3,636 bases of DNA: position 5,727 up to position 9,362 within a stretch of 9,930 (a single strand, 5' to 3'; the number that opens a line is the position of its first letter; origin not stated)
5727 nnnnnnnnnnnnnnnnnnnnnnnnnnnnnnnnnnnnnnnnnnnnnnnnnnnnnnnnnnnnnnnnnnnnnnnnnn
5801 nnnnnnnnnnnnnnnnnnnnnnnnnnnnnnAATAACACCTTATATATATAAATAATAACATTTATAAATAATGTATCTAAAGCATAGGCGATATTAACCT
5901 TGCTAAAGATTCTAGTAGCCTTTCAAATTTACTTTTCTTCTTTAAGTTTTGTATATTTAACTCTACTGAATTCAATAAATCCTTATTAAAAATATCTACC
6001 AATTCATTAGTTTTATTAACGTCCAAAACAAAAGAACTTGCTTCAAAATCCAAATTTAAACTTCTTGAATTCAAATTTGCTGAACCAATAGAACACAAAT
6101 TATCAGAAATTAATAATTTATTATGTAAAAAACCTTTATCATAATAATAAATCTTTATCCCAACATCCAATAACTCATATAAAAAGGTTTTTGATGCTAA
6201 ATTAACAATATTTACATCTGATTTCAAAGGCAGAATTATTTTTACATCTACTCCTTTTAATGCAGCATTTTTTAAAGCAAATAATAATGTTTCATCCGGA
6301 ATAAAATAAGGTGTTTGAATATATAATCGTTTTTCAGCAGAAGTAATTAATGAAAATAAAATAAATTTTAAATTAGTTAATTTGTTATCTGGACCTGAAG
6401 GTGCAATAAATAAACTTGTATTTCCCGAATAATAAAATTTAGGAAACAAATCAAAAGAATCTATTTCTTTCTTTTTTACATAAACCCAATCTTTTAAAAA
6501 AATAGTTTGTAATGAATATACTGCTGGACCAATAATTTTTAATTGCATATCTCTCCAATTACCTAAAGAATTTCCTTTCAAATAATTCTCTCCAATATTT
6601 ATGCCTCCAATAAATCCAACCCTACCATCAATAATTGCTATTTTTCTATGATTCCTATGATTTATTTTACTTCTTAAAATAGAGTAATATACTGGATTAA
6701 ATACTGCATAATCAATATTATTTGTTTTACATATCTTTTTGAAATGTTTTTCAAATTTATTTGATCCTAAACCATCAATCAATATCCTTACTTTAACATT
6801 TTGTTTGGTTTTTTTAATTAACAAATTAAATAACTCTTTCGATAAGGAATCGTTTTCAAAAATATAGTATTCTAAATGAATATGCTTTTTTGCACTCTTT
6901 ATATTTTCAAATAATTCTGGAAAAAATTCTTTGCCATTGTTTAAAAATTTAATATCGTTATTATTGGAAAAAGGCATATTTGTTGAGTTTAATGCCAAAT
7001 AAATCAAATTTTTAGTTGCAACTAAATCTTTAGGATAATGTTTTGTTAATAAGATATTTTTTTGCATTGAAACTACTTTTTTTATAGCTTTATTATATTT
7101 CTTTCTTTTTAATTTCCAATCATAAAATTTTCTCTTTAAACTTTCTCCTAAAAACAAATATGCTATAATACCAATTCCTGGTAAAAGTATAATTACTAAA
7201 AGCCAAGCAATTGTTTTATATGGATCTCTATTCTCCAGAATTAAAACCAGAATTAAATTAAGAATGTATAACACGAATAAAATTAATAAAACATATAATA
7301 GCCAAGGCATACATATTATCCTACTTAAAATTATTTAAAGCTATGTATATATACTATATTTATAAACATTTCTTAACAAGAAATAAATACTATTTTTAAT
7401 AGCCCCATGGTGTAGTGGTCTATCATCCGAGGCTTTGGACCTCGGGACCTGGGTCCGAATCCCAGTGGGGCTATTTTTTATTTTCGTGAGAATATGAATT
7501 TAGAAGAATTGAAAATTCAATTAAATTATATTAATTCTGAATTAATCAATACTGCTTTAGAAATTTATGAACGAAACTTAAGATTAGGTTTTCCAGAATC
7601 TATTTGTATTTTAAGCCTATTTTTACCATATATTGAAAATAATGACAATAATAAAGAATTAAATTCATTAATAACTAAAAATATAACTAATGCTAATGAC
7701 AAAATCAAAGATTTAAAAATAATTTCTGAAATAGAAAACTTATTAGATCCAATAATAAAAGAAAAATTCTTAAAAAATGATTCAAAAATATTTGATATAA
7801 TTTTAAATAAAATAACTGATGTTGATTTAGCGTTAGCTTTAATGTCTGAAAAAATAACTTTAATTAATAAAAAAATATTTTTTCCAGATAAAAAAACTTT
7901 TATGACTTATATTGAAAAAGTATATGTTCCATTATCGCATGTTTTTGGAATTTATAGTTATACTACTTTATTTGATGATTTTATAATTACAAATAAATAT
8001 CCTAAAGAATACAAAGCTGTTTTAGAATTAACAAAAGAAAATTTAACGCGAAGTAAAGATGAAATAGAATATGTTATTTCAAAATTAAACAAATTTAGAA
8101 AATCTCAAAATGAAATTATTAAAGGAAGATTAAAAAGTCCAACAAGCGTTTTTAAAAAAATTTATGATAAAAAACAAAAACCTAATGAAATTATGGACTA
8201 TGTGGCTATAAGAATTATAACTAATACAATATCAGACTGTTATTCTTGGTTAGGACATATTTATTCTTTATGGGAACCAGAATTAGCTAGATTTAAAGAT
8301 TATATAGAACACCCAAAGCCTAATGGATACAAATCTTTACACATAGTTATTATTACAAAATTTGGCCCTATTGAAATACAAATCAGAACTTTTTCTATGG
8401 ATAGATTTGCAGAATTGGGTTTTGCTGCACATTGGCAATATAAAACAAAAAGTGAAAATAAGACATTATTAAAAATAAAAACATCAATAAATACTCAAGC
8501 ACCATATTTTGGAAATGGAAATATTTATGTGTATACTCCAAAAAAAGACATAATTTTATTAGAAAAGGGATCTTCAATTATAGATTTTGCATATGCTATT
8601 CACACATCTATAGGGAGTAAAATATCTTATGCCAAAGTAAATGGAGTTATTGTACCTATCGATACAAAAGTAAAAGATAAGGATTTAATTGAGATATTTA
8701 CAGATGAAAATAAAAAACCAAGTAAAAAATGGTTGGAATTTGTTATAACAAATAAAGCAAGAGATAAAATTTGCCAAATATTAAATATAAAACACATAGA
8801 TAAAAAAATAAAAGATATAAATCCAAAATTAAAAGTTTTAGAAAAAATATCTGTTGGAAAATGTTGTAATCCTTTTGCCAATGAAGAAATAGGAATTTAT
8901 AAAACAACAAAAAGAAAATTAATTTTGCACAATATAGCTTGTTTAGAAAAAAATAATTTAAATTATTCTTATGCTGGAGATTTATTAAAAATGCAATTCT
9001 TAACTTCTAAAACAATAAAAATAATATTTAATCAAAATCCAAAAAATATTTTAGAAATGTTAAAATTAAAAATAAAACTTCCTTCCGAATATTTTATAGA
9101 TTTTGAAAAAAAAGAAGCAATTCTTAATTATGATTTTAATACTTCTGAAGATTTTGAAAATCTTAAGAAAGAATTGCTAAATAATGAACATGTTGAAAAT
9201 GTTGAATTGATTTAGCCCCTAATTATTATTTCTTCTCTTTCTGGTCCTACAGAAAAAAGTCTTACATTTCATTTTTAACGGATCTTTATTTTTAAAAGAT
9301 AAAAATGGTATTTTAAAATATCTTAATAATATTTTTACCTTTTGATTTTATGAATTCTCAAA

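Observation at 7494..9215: Compact long RSH with a full ribosome-sensing C-terminal region, in a genome with archaeal-type signals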

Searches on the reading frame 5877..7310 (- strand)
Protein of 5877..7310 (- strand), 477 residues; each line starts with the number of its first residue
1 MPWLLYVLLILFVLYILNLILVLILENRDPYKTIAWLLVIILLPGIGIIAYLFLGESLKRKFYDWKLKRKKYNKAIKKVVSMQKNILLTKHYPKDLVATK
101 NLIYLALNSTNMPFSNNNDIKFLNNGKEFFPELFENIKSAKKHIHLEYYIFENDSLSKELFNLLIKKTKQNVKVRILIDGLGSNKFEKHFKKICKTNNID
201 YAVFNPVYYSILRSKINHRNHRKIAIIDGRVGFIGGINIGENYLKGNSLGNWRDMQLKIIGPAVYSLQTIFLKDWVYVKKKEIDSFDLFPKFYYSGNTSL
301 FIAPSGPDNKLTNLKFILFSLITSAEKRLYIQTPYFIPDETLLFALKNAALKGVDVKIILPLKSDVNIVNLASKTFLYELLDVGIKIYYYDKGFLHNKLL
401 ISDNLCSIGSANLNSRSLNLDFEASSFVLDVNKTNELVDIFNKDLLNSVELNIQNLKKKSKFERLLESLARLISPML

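Call 8: search_protein_families(library=pfam, proteins=[window:5877-7310:-], max_evalue=0.1)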
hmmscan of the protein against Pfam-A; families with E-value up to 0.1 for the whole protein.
window:5877-7310:- (477 aa): 4 families
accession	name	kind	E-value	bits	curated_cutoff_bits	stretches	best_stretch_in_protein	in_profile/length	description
PF13091.12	PLDc_2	-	3.5e-43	147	27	2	319-444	2-131/132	PLD-like domain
PF00614.28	PLDc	-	1.9e-13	50.2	21.9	2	219-243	4-28/28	Phospholipase D Active site motif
PF13396.11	PLDc_N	-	5.1e-10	39.6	23.3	1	14-55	2-41/42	Phospholipase_D-nuclease N-terminal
PF20479.3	TMEM128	-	0.096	13.6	23.9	0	4-76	10-80/124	TMEM128 protein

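Call 9: search_protein_families(library=ncbifam, proteins=[window:5877-7310:-], max_evalue=0.1)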
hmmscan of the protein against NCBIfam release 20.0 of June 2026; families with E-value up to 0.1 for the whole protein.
window:5877-7310:- (477 aa): 7 families
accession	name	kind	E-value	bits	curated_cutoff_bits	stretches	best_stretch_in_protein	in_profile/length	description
TIGR04265.1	bac_cardiolipin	equivalog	2.6e-125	419.1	290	1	3-477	2-483/483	cardiolipin synthase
NF009107.0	PRK12452.1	equivalog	8.3e-106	354.7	787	1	4-477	29-509/509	cardiolipin synthase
NF008427.0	PRK11263.1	equivalog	1.6e-55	188.9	281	1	112-448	3-343/409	cardiolipin synthase ClsB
NF006946.0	PRK09428.1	equivalog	1.4e-13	50.6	314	2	115-179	22-88/451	CDP-diacylglycerol--serine O-phosphatidyltransferase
NF038319.1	DISARM_DrmC_I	equivalog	1.8e-13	50.5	133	2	305-438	86-228/236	DISARM system phospholipase D-like protein DrmC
NF010492.0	PRK13912.1-3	equivalog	1.5e-09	37.7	297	2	126-245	32-146/178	nuclease NucT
NF010491.0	PRK13912.1-2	equivalog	0.0025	17.6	225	0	130-247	38-150/180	nuclease NucT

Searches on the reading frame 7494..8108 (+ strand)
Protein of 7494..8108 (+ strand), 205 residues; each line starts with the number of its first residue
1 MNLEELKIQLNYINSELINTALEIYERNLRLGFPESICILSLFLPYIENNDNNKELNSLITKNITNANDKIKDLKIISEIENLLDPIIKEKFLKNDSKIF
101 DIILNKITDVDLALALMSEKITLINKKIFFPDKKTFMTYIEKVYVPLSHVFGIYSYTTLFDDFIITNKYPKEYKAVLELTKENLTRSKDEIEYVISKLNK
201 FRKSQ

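Call 72: search_protein_representatives(protein=window:7494-8108:+)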
Query: 205 residues. Proteins with E-value up to 0.001 (for the whole library): 6; up to 1e-10: 5; up to 1e-30: 2. The best 6 are listed.
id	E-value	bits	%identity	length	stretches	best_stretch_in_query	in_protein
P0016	2.1e-46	174.3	45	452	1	3-203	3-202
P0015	8.2e-44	165.9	47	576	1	1-203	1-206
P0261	9.6e-19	84.1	68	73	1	145-204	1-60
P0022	7.7e-15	71.4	39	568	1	72-203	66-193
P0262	8.6e-12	61.5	49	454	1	134-204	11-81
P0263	6.9e-05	38.9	47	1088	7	172-198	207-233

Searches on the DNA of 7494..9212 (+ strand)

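Call 27: search_rna_families(sources=[L022, L023, L025, L026], threshold=gathering)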
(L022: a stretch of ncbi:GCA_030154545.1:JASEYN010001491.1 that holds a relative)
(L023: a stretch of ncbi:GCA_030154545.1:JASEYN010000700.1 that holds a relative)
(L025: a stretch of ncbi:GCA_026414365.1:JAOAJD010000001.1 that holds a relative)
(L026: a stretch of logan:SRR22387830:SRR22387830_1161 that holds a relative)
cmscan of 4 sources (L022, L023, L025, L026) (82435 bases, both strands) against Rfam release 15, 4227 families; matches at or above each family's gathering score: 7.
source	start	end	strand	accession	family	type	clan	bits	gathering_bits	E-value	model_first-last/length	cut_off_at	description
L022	14834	14907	-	RF00005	tRNA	Gene; tRNA;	CL00001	72.6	29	7.9e-14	1-71/71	no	tRNA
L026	15441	15514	-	RF00005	tRNA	Gene; tRNA;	CL00001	68.8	29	8.7e-13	1-71/71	no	tRNA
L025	16692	16764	+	RF00005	tRNA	Gene; tRNA;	CL00001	65.7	29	6.2e-12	1-71/71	no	tRNA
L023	9854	9926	-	RF00005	tRNA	Gene; tRNA;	CL00001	64.2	29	1.6e-11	1-71/71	no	tRNA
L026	9782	9854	+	RF00005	tRNA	Gene; tRNA;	CL00001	58.6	29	5.4e-10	1-71/71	no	tRNA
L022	9906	9978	+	RF00005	tRNA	Gene; tRNA;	CL00001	57.9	29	8.4e-10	1-71/71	no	tRNA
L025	9862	9951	+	RF00005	tRNA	Gene; tRNA;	CL00001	39.4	29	0.00011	1-71/71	no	tRNA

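Call 61: search_rna_families(sources=[L113, L107, L026], threshold=evalue, max_evalue=1)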
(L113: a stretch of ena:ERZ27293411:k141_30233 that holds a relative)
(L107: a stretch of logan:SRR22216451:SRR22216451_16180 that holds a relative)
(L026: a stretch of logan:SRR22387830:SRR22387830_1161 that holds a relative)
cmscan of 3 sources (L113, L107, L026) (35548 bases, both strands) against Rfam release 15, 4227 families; matches with E-value up to 1: 5.
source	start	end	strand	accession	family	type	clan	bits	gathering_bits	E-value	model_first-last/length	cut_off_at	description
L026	15441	15514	-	RF00005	tRNA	Gene; tRNA;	CL00001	68.8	29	3.8e-13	1-71/71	no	tRNA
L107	5757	5829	+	RF00005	tRNA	Gene; tRNA;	CL00001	65.3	29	3.5e-12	1-71/71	no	tRNA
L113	655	727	+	RF00005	tRNA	Gene; tRNA;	CL00001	62.9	29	1.5e-11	1-71/71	no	tRNA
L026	9782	9854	+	RF00005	tRNA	Gene; tRNA;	CL00001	58.6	29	2.3e-10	1-71/71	no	tRNA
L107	5834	5937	-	RF00035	OxyS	Gene; sRNA;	-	24.3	75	0.45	1-110/110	no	OxyS RNA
